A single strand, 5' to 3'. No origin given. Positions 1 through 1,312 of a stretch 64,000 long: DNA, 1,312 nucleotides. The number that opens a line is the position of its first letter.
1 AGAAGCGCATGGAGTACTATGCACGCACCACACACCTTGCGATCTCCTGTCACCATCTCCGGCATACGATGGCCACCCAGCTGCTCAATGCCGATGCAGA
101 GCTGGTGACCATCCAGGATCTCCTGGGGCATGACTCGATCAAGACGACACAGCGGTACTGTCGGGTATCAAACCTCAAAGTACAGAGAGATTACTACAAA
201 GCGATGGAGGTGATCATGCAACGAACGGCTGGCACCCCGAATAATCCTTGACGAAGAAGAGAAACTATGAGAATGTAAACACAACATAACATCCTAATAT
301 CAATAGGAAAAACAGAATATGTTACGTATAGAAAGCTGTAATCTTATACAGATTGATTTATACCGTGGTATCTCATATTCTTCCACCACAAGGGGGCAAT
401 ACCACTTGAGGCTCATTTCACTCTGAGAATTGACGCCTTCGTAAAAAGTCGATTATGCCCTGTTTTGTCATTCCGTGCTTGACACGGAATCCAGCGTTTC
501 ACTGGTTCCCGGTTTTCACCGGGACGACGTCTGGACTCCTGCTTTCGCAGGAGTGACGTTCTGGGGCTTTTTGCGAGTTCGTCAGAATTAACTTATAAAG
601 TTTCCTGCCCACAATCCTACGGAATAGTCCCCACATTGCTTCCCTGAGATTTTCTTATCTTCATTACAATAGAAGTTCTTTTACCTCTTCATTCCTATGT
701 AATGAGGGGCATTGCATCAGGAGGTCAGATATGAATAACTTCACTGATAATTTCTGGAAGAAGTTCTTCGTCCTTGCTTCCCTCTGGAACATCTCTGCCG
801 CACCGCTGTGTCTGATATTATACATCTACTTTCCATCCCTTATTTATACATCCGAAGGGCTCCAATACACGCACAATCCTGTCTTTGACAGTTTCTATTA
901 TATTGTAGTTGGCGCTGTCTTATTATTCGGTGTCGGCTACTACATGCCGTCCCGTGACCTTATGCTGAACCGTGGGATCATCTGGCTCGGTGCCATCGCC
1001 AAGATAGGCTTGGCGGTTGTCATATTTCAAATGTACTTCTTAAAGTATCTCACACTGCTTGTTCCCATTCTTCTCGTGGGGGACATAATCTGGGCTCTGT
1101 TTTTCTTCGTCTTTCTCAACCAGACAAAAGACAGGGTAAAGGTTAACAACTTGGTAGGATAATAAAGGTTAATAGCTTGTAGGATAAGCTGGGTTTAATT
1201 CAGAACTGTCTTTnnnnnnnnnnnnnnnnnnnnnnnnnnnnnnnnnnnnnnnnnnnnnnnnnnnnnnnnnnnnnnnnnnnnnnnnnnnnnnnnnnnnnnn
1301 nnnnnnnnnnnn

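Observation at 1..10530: Integrase-flanked block pairing a STAND-type nucleotide cyclase with a cyclic-nucleotide-gated patatin lipase and a PycTM-like membrane protein: candidate undescribed signalling/defence module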

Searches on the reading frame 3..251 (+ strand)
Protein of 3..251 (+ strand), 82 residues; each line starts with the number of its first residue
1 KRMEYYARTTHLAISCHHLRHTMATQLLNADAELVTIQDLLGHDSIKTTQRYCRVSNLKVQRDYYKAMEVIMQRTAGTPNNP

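Call 7: search_protein_families(library=pfam, proteins=[window:3-251:+], max_evalue=0.01)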
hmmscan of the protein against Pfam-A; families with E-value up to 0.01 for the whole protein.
window:3-251:+ (82 aa): 1 family
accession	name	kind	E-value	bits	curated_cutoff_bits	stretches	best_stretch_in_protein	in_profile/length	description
PF00589.27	Phage_integrase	-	7.2e-13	49.1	27.1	1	12-56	125-169/172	Phage integrase family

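Call 8: search_protein_families(library=padloc, proteins=[window:3-251:+], max_evalue=0.01)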
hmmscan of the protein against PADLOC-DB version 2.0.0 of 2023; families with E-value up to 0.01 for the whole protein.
window:3-251:+ (82 aa): 0 families

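Call 9: search_protein_families(library=ncbifam, proteins=[window:3-251:+], max_evalue=0.01)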
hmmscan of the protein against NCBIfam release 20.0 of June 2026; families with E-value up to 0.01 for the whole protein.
window:3-251:+ (82 aa): 12 families
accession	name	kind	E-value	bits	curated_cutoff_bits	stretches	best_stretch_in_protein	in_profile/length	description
TIGR02224.1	recomb_XerC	equivalog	1.8e-18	67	335.15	1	11-67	233-289/295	tyrosine recombinase XerC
TIGR02225.1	recomb_XerD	equivalog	6.2e-15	55.3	329.6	1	9-65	226-284/290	site-specific tyrosine recombinase XerD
NF040815.2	recomb_XerA_Arch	equivalog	1e-14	54.7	220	1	3-64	200-263/263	site-specific tyrosine recombinase/integron integrase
NF001399.0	PRK00283.1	subfamily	1.6e-14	53.8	279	1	6-64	234-292/300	tyrosine recombinase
NF002331.0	PRK01287.1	subfamily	4.5e-13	48.9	371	1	14-61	271-318/365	site-specific tyrosine recombinase XerC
TIGR02249.1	integrase_gron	subfamily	1.2e-11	44.5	265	1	13-57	258-302/315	integron integrase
NF003462.0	PRK05084.1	equivalog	1.5e-10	40.4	267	1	5-61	294-350/360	tyrosine recombinase XerS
NF011946.0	PRK15417.1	equivalog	2.4e-07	30.2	435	1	15-58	275-318/337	integron integrase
NF007371.0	PRK09871.1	subfamily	0.00021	20.9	222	1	13-55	132-174/198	tyrosine-type DNA invertase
NF007370.0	PRK09870.1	subfamily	0.00049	19.8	221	1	11-54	135-178/200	tyrosine-type DNA invertase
NF041502.1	integrase_1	equivalog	0.001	17.9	350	1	10-60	315-365/484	site-specific integrase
NF040693.1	recomb_GmtY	equivalog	0.0024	17.2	340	1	14-61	391-438/441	gamma-mobile-trio recombinase GmtY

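Call 68: search_protein_families(library=phrogs, proteins=[window:3-251:+], max_evalue=0.001)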
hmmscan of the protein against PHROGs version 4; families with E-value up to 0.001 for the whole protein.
window:3-251:+ (82 aa): 7 families
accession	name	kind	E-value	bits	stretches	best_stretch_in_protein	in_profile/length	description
phrog_216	-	integration and excision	5.8e-13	49.6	1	14-63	182-232/301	integrase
phrog_1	-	integration and excision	2.5e-12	47.9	1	14-76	393-455/611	integrase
phrog_7685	-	integration and excision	1.1e-08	35.9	1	12-69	179-236/240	integrase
phrog_7269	-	integration and excision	8.7e-07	29.8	1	12-61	26-75/89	integrase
phrog_23271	-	unknown function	8.3e-06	26.7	1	10-57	5-52/67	-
phrog_35951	-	unknown function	5.7e-05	24.5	1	14-74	21-80/97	-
phrog_34557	-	integration and excision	0.00078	20.2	1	8-57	119-168/183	integrase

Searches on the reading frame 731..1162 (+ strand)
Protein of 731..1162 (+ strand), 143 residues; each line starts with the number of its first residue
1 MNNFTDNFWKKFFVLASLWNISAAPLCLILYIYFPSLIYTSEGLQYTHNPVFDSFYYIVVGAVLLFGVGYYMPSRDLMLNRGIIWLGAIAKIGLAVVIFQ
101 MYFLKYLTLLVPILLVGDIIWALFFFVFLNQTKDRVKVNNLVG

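Call 7: search_protein_families(library=pfam, proteins=[window:731-1162:+], max_evalue=0.01)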
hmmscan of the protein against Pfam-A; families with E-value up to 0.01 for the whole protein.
window:731-1162:+ (143 aa): 0 families

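Call 8: search_protein_families(library=padloc, proteins=[window:731-1162:+], max_evalue=0.01)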
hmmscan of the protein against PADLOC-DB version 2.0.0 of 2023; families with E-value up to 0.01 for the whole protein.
window:731-1162:+ (143 aa): 0 families

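Call 9: search_protein_families(library=ncbifam, proteins=[window:731-1162:+], max_evalue=0.01)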
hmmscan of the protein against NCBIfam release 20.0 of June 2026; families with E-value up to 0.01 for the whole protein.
window:731-1162:+ (143 aa): 0 families

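Call 55: list_cluster_members(proteins=[window:731-1162:+, window:4732-6144:+, window:4792-6144:+, window:6172-6933:-, window:10535-10963:-, window:10966-11514:-])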
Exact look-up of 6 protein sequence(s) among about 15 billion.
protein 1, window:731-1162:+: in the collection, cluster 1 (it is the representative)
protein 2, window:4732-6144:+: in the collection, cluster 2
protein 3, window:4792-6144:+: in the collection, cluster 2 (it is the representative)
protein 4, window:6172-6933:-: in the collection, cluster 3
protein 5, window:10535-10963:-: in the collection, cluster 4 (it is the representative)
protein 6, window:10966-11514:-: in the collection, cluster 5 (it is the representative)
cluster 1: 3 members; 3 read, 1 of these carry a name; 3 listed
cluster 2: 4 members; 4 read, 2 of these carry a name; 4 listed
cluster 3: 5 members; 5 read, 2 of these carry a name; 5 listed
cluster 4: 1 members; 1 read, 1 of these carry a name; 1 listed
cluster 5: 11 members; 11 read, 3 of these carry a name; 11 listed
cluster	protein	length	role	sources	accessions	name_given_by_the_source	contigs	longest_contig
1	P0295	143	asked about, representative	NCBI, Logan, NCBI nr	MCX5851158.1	MAG: hypothetical protein NT072_03750 [Deltaproteobacteria bacterium] | hypothetical protein [Deltaproteobacteria bacterium]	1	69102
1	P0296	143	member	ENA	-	-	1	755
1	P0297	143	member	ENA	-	-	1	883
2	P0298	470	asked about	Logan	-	-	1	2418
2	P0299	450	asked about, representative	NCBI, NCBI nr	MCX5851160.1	MAG: hypothetical protein NT072_03760 [Deltaproteobacteria bacterium] | hypothetical protein [Deltaproteobacteria bacterium]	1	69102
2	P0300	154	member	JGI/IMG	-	hypothetical protein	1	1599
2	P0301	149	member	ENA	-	-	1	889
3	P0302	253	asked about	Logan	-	-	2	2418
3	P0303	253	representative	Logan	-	-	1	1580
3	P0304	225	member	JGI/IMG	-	hypothetical protein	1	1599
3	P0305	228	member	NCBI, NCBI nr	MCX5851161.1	MAG: hypothetical protein NT072_03765 [Deltaproteobacteria bacterium] | hypothetical protein [Deltaproteobacteria bacterium]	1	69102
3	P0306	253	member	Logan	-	-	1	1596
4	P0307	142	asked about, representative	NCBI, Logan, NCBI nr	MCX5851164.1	MAG: amino acid-binding protein [Deltaproteobacteria bacterium] | amino acid-binding protein [Deltaproteobacteria bacterium]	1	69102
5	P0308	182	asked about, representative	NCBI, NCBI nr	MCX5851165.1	MAG: 2-oxoacid:acceptor oxidoreductase family protein [Deltaproteobacteria bacterium] | 2-oxoacid:acceptor oxidoreductase family protein [Deltaproteobacteria bacterium]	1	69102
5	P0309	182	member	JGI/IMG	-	2-oxoglutarate ferredoxin oxidoreductase subunit gamma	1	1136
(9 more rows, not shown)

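Call 56: find_encoding_contigs(protein=window:731-1162:+, flank=10000, max_places=5)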
Protein window:731-1162:+ (143 aa): 1 contig read that carries it; 1 place shown.
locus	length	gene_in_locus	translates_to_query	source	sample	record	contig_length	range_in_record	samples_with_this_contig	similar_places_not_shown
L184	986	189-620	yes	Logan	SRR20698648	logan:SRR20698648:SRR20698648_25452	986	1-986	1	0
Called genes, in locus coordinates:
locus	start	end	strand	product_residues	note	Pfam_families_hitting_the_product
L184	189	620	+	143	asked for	-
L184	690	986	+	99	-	?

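Call 68: search_protein_families(library=phrogs, proteins=[window:731-1162:+], max_evalue=0.001)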
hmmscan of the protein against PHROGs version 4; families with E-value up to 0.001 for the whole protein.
window:731-1162:+ (143 aa): 0 families
